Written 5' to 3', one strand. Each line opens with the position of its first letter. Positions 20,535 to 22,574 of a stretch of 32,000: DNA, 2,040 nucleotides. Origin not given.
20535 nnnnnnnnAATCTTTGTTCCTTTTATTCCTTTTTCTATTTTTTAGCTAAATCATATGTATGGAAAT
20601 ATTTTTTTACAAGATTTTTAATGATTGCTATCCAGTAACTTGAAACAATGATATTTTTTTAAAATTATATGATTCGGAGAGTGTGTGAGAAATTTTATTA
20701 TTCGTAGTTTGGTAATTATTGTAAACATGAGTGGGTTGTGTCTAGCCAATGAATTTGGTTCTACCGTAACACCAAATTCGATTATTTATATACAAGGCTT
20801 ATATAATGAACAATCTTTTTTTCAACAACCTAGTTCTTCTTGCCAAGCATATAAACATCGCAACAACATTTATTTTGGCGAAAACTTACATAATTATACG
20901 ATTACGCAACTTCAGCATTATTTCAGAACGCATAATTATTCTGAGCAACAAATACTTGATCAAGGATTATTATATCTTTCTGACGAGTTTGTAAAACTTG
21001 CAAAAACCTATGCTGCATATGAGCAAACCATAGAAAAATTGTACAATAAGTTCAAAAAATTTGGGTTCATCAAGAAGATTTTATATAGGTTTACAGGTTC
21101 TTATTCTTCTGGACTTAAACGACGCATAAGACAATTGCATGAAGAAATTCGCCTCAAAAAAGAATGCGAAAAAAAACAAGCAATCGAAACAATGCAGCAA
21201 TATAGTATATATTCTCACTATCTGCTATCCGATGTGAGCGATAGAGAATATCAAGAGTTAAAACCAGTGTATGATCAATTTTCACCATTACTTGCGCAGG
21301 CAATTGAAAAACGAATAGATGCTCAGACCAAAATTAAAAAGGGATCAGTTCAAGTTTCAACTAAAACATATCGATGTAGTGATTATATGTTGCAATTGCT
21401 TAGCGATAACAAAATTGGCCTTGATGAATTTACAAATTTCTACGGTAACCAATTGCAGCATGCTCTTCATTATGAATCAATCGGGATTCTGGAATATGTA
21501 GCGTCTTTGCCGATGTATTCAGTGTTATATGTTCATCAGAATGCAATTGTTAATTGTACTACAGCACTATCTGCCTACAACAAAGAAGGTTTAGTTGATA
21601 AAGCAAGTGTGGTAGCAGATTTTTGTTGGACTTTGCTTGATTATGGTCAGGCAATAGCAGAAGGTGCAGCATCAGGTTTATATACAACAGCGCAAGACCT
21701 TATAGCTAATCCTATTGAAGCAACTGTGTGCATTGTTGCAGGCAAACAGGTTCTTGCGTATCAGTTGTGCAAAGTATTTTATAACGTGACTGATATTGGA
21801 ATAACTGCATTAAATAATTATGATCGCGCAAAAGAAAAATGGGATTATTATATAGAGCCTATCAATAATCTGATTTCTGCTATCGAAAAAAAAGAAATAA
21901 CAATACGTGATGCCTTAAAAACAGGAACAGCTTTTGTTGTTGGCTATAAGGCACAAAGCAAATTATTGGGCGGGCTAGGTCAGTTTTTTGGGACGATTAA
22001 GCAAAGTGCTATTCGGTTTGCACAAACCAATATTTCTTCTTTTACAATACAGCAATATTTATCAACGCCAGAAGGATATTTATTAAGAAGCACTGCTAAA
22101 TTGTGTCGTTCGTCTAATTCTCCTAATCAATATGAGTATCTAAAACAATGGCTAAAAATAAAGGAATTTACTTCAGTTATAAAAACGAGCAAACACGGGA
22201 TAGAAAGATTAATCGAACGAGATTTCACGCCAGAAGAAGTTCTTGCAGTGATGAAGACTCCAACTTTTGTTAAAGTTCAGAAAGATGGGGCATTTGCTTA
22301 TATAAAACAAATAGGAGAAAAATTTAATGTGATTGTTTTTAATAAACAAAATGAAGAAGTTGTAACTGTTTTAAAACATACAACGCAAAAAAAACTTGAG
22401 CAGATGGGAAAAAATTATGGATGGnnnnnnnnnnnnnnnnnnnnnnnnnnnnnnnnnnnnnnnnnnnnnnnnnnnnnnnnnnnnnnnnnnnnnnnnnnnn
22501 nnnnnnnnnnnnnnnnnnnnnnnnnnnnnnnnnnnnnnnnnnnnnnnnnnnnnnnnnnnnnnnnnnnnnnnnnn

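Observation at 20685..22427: Secreted 580-aa protein ending in a DUF4258 / RelE-BrnT-like RNase toxin signature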

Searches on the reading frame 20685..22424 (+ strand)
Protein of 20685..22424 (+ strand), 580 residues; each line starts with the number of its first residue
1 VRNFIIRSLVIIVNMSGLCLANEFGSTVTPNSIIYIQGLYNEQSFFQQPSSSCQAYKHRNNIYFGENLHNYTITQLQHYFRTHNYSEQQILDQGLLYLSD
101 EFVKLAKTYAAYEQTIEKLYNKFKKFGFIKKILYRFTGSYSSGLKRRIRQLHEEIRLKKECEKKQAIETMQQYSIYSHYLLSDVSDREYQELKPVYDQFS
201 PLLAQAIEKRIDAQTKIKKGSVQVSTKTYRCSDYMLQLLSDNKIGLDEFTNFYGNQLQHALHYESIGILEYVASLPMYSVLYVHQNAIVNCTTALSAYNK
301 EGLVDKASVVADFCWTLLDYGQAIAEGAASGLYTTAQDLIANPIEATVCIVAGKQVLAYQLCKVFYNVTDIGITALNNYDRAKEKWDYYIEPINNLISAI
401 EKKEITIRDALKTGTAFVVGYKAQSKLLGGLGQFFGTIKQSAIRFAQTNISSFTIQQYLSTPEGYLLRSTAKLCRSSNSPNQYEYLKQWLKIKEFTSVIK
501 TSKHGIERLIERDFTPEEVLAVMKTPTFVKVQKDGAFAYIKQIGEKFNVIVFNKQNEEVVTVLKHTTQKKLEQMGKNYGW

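Call 3: search_protein_families(library=pfam, proteins=[window:20685-22424:+], max_evalue=1)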
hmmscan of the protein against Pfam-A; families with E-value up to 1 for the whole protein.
window:20685-22424:+ (580 aa): 3 families
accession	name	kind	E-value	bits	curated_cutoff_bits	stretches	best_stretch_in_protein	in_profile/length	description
PF14076.12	DUF4258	-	0.00079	20.1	25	1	502-561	2-68/71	Domain of unknown function (DUF4258)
PF09902.14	DUF2129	-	0.034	14.6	22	0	253-298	7-52/70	Uncharacterized protein conserved in bacteria (DUF2129)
PF02947.19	Flt3_lig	-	0.12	13.1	25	0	117-195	39-116/131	flt3 ligand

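Call 4: search_protein_families(library=ncbifam, proteins=[window:20685-22424:+], max_evalue=1)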
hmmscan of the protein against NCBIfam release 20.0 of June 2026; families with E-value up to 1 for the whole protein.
window:20685-22424:+ (580 aa): 1 family
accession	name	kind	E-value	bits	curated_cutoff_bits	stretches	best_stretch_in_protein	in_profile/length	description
NF002777.0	PRK02886.1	equivalog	0.052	13.7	115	0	255-298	13-56/90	hypothetical protein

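Call 5: find_homologous_proteins(query=window:20685-22424:+, max_evalue=0.001)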
Query window:20685-22424:+ (580 aa): 118 proteins with E <= 0.001 among 7336 candidates.
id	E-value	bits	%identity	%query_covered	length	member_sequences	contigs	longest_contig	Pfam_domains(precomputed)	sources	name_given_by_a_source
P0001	0.0e+0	1269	100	98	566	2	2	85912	-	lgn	-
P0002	4.3e-211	720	73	76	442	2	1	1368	-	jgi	jgi:hypothetical protein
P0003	1.1e-205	703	58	96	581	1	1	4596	-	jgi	jgi:hypothetical protein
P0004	2.2e-185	636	62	81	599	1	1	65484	PF15524.12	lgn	-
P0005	1.3e-181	623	62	83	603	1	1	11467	-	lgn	-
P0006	4.3e-177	608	54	89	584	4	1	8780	-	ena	-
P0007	1.0e-175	604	53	93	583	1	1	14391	-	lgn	-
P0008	7.6e-174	598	52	93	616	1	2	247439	-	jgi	jgi:hypothetical protein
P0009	3.9e-166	572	51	93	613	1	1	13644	-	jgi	jgi:hypothetical protein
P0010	5.4e-166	572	53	87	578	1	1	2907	-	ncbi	-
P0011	1.7e-165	570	51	90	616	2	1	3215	-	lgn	-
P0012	4.8e-164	565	51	90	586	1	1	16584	-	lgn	-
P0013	6.3e-153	528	48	92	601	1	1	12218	-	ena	-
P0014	2.8e-147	510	51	89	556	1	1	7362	PF15524.12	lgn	-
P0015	3.5e-142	493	56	77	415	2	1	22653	-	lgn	-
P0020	2.5e-122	427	47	85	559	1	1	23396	-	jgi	jgi:hypothetical protein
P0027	5.5e-114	400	50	69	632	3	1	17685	PF15534.12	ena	-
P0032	4.0e-112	394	47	73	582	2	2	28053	-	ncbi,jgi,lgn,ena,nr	ncbi:MAG TPA: hypothetical protein VKU36_04440 [Candidatus Babeliales bacterium]|nr:hypothetical pro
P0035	2.0e-110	388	47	72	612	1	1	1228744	-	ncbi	-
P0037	6.8e-110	386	46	70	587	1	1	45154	PF15526.12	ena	-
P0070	5.4e-103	364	46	70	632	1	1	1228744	PF15534.12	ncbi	-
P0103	5.1e-65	238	43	54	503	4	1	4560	-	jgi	-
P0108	1.1e-62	231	47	42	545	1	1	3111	-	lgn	-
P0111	2.8e-61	226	48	42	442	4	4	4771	-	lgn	-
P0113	4.3e-59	219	32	77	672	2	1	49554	-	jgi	-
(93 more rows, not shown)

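Call 6: search_solved_structures(query=window:20685-22424:+, max_evalue=10, show_alignments=2)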
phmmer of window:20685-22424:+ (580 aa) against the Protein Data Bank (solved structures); distinct sequences matched with E-value up to 10: 1.
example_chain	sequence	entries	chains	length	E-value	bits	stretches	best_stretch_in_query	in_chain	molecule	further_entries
4wbq_A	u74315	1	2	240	0.05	15.5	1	440-559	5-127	QDE-2-interacting protein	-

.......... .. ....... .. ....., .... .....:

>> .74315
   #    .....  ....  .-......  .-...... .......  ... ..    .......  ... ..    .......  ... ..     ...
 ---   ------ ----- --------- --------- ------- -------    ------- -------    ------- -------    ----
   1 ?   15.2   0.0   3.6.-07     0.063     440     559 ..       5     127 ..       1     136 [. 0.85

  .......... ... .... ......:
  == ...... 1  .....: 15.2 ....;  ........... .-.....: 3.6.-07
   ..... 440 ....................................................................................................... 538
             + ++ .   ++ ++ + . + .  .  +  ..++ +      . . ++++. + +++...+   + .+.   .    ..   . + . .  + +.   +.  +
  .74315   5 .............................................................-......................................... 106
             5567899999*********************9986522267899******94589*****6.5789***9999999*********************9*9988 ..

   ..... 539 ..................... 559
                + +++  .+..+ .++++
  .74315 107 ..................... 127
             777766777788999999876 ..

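Call 13: search_protein_families(library=pfam, proteins=[P0020, P0032, P0005, P0103, P0108, P0111, P0113, P0027, P0004, P0037], max_evalue=0.1)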
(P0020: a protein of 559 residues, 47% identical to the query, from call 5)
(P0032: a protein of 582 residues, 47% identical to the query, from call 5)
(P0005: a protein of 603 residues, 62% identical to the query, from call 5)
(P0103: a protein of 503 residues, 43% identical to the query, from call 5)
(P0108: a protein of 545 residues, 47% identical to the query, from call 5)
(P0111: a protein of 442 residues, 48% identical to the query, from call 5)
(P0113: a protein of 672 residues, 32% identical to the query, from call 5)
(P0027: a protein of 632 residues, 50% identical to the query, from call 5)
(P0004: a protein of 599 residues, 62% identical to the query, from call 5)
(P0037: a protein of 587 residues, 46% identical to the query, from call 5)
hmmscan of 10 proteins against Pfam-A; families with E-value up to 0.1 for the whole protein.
P0020 (559 aa): 2 families
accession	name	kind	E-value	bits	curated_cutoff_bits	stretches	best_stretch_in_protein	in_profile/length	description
PF02481.21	DNA_processg_A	-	0.0077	15.9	29.6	1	252-362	62-174/212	DNA recombination-mediator protein A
PF08919.15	F_actin_bind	-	0.09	13.3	23.6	0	69-119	13-63/112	F-actin binding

P0032 (582 aa): 1 family
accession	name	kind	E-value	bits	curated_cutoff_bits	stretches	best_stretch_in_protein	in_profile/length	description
PF09000.15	Cytotoxic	-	0.003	18.3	22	1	534-579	38-78/80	Cytotoxic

P0005 (603 aa): 1 family
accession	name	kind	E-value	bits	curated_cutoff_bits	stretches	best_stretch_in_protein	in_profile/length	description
PF13482.12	RNase_H_2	-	0.068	13.6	22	0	78-178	14-117/165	RNase_H superfamily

P0103 (503 aa): 2 families
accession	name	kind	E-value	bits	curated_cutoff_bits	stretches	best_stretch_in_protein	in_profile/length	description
PF15534.11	Ntox35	-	0.00028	21.9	23.6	1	418-490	3-73/78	Bacterial toxin 35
PF05405.19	Mt_ATP-synt_B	-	0.012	15.7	21.7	1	115-178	100-163/163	Mitochondrial ATP synthase B chain precursor (ATP-synt_B)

P0108 (545 aa): 0 families

P0111 (442 aa): 0 families

P0113 (672 aa): 2 families
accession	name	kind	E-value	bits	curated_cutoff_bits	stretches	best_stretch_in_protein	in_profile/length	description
PF25688.1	P22_gp7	-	0.011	16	28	1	380-462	123-204/230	Bacteriophage P22 DNA ejection protein gp7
PF16026.10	MIEAP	-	0.099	13.1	27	0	165-278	7-107/195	Mitochondria-eating protein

P0027 (632 aa): 2 families
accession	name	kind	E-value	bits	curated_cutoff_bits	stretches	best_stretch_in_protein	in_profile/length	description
PF15534.11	Ntox35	-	0.00024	22.2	23.6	1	542-614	7-76/78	Bacterial toxin 35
PF14528.11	LAGLIDADG_3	-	0.036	14.8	22.5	0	222-254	25-55/82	LAGLIDADG-like domain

P0004 (599 aa): 2 families
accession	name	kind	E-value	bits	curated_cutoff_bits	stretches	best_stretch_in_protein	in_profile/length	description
PF15524.11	Ntox17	-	3.6e-24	85.2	25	1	502-598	2-98/98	Novel toxin 17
PF20257.3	SAM_HAT_C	-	0.053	14.3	25.5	0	540-569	1-33/84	SAM hydroxide adenosyltransferase C-terminal domain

P0037 (587 aa): 1 family
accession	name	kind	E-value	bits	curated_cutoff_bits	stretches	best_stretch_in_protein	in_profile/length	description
PF15526.11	Ntox21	-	1.2e-27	96.5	25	1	520-587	1-71/71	Novel toxin 21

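Call 25: find_encoding_contigs(protein=P0008, flank=6000, max_places=2)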
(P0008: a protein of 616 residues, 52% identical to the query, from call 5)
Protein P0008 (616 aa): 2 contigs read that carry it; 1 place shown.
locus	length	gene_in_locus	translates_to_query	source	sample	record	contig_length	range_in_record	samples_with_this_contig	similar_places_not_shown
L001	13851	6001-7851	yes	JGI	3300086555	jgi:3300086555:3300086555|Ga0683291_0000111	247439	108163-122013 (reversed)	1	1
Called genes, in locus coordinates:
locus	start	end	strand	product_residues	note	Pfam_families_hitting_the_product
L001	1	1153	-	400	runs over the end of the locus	-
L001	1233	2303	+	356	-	-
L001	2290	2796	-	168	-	PF03167:UDG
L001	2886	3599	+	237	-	PF13489:Methyltransf_23 (weak), PF03848:TehB (weak), PF08241:Methyltransf_11, PF08242:Methyltransf_12 (weak), PF13649:Methyltransf_25, PF13847:Methyltransf_31 (weak)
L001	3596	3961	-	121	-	PF07883:Cupin_2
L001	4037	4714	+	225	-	PF01618:MotA_ExbB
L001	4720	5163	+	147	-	PF02472:ExbD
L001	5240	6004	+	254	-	PF13103:TonB_2 (weak)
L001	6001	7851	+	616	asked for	-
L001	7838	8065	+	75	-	-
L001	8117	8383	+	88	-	-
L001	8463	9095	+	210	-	-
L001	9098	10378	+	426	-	PF04052:TolB_N (weak), PF26550:Tricorn_2nd (faint), PF25174:Beta-prop_THOC3 (faint), PF00930:DPPIV_N (faint), PF07676:PD40, PF26549:Tricorn_N (weak)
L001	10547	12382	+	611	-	PF06480:FtsH_ext, PF00004:AAA, PF07728:AAA_5 (faint), PF17862:AAA_lid_3, PF01434:Peptidase_M41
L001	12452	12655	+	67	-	PF00830:Ribosomal_L28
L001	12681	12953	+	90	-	PF01649:Ribosomal_S20p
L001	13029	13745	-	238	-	PF12796:Ank_2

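Call 26: find_encoding_contigs(protein=P0007, flank=6000, max_places=2)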
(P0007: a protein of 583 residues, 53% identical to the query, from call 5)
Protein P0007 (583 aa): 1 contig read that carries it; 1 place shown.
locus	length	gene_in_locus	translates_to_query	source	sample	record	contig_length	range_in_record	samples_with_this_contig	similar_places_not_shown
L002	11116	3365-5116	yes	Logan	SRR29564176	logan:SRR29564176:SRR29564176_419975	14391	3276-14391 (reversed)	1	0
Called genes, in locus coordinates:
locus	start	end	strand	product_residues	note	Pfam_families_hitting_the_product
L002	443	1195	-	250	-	-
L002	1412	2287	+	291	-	PF12796:Ank_2 (weak), PF13606:Ank_3 (faint), PF13857:Ank_5 (faint), PF00023:Ank (faint), PF13637:Ank_4 (faint), PF12796:Ank_2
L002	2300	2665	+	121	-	-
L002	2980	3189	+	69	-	-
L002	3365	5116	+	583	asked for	-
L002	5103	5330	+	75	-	-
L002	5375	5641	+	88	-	-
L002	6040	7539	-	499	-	PF00006:ATP-synt_ab, PF00306:ATP-synt_ab_C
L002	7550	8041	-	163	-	PF00213:OSCP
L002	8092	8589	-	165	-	-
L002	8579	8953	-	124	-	-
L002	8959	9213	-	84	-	PF00137:ATP-synt_C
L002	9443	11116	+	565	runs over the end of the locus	-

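Call 27: find_encoding_contigs(protein=P0004, flank=6000, max_places=1)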
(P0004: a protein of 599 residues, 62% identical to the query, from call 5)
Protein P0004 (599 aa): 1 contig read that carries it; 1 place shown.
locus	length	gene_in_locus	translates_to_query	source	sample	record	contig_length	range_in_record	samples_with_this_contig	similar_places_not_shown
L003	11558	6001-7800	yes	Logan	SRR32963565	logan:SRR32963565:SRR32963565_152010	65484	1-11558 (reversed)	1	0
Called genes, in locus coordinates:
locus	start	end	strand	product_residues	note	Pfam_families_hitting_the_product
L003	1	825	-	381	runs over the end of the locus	PF01168:Ala_racemase_N, PF00842:Ala_racemase_C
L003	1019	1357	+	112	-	-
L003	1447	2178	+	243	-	PF08032:SpoU_sub_bind, PF00588:SpoU_methylase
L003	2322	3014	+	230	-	-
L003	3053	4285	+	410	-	PF14450:FtsA (weak), PF02491:SHS2_FTSA, PF06723:MreB_Mbl, PF06277:EutA (weak), PF14450:FtsA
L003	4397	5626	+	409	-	PF00091:Tubulin, PF12327:FtsZ_C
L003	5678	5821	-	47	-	-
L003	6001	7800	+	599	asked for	PF15524:Ntox17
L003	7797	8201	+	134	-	-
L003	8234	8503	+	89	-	-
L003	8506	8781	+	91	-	-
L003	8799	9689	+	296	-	PF01636:APH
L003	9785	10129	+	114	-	-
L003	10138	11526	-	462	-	PF00171:Aldedh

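Call 28: find_encoding_contigs(protein=P0020, flank=8000, max_places=1)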
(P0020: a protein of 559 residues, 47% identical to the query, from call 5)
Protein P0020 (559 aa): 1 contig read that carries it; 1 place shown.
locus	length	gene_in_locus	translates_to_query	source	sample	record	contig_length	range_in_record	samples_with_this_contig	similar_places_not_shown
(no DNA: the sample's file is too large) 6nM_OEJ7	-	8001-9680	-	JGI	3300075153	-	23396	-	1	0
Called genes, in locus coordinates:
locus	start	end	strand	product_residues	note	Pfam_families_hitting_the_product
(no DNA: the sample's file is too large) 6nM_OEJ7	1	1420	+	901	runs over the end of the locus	PF04357:TamB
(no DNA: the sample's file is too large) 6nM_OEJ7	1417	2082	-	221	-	-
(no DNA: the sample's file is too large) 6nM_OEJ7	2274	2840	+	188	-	-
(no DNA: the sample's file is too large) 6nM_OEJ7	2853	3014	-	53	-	-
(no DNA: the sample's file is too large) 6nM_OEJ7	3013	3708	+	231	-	PF13091:PLDc_2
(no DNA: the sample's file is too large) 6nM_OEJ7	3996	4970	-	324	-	PF01479:S4, PF00849:PseudoU_synth_2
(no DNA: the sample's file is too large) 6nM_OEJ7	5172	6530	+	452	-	PF03448:MgtE_N, PF00571:CBS, PF01769:MgtE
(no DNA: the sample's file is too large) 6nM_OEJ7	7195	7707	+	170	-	PF13673:Acetyltransf_10 (weak), PF00583:Acetyltransf_1, PF13508:Acetyltransf_7 (weak)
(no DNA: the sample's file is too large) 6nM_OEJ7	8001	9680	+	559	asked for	-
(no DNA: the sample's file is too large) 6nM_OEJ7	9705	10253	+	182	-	-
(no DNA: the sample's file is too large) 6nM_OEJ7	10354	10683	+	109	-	PF28101:CdiI-like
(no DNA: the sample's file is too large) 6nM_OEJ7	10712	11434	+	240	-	-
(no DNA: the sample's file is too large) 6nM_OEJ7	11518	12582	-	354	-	PF13238:AAA_18 (faint)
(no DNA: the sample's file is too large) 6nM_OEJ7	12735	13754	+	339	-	-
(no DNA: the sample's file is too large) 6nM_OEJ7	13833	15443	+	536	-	PF15524:Ntox17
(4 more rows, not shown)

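Call 29: find_encoding_contigs(protein=P0037, flank=6000, max_places=1)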
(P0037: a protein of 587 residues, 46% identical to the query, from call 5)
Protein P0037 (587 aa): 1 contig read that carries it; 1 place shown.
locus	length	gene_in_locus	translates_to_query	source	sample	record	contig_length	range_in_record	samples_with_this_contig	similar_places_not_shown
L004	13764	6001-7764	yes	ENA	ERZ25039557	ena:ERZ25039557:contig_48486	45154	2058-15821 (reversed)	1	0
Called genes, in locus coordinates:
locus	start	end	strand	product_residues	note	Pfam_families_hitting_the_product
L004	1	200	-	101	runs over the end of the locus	PF02504:FA_synthesis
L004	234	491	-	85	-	PF01783:Ribosomal_L32p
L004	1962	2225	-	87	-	-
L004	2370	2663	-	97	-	-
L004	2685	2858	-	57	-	-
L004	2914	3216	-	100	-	-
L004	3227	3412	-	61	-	-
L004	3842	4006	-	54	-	PF00950:ABC-3 (weak)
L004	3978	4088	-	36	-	-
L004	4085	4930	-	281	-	PF00950:ABC-3, PF01032:FecCD (weak)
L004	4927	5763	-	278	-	PF00005:ABC_tran, PF02463:SMC_N (faint), PF13304:AAA_21 (faint)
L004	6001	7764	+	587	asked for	PF15526:Ntox21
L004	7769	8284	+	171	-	-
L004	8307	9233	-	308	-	PF01297:ZnuA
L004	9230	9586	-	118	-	PF17782:WHD_DprA (weak)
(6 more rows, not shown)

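Call 51: find_related_loci(query=A3, collection=genome_contigs, flank=6000)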
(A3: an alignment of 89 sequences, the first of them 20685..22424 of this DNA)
Query A3 (580 aa) in genome_contigs; peptide patterns used: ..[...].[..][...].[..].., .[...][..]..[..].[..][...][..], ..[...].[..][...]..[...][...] (x = any residue, [..] = any of these).
78 stretches matched a pattern; 11 encode a relative of the query (tblastn E <= 1e-3); 11 distinct loci.
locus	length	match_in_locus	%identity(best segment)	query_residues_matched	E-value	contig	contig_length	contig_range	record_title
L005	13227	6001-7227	47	70-468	5e-121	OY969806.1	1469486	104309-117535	MAG: uncultured bacterium isolate MFD00731.bin.2.58 genome assembly, chromosome: 1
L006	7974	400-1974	42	68-580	4e-120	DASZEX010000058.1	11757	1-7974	MAG TPA_asm: Candidatus Babeliales bacterium isolate SMAG_U6505 k141_4610373, whole genome shotgun sequence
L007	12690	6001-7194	47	71-471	2e-114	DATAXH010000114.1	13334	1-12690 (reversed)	MAG TPA_asm: Candidatus Babeliales bacterium isolate SMAG_U5648 k141_65161, whole genome shotgun sequence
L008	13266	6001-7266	44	59-476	9e-109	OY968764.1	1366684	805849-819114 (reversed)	MAG: uncultured bacterium isolate MFD05512.bin.c.17 genome assembly, chromosome: 1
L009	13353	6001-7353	44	46-475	1e-100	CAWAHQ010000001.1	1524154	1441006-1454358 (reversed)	MAG: uncultured bacterium isolate MFD04434.bin.1.151 genome assembly, contig: contig_34089, whole genome shotgun sequenc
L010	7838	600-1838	36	84-470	2e-71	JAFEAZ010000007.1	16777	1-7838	Candidatus Dependentiae bacterium isolate SZAS-2 CK_MAG-9__7__length-16777, whole genome shotgun sequence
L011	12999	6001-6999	36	199-514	5e-57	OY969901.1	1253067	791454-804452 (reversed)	MAG: uncultured bacterium isolate MFD02979.bin.c.4 genome assembly, chromosome: 1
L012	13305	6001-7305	39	160-580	3e-88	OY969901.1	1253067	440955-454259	MAG: uncultured bacterium isolate MFD02979.bin.c.4 genome assembly, chromosome: 1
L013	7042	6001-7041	32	84-403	4e-47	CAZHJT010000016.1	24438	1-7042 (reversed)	MAG TPA_asm: uncultured Pseudomonadota bacterium isolate SRP170004_co1_148 genome assembly, contig: NODE_3069_length_244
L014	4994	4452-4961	48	227-396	4e-44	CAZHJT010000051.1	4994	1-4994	MAG TPA_asm: uncultured Pseudomonadota bacterium isolate SRP170004_co1_148 genome assembly, contig: NODE_27650_length_49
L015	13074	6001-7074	27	205-544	8e-31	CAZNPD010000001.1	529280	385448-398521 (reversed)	MAG TPA_asm: uncultured Pseudomonadota bacterium isolate binchicken_co1_101 genome assembly, contig: NODE_4_length_52928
